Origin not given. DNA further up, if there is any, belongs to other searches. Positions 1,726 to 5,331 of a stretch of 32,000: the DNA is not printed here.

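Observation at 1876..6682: Orphan three-gene membrane module: giant polytopic protein, ATGA-coupled 2-TM partner, divergent soluble helical protein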

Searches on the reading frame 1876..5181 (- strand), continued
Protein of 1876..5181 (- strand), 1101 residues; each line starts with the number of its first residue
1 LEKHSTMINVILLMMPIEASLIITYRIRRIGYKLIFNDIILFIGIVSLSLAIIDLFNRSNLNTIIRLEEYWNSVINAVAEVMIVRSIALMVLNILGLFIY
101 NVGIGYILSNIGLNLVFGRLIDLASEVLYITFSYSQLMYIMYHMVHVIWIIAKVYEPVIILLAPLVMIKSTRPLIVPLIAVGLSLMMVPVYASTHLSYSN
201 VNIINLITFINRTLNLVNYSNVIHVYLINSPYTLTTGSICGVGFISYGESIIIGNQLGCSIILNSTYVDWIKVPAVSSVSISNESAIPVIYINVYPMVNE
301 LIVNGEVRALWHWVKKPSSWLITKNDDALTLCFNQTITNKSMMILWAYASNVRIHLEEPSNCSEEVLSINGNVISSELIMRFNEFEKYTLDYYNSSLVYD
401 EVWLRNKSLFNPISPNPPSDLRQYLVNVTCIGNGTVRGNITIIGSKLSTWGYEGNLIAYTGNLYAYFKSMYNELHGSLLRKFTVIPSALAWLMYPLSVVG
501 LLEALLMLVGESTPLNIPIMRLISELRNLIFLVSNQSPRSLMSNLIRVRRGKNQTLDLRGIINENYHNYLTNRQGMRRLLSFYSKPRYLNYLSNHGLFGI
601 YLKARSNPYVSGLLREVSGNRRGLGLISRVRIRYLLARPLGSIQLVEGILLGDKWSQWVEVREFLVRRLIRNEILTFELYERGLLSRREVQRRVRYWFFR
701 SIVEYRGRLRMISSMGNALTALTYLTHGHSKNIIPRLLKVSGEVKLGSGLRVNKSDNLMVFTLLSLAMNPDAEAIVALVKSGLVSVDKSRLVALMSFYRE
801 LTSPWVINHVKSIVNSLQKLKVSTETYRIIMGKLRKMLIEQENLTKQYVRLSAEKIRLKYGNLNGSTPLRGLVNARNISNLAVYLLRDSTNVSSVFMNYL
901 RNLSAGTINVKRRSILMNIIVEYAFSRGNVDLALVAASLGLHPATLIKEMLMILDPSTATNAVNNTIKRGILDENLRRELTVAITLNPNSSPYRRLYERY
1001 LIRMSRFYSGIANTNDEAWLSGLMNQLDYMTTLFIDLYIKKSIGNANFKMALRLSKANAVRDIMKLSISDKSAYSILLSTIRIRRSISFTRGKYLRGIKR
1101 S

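Call 85: search_protein_families(library=pfam, alignment_id=A9, max_evalue=10)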
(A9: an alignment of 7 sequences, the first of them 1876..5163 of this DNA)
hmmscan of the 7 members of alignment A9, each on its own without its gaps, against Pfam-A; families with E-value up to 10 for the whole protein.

A. member 1, window:1876-5163:- (1095 aa): 0 families

B. families by the number of members that match (of 7 scanned): 3 families
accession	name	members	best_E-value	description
PF20859.2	RHA1_ro05818_N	1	0.081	Hypothetical protein RHA1_ro05818, N-terminal helical domain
PF25519.1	ILCR1_N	1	0.29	ILCR1 N-terminal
PF10766.14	AcrZ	1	0.33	Multidrug efflux pump-associated protein AcrZ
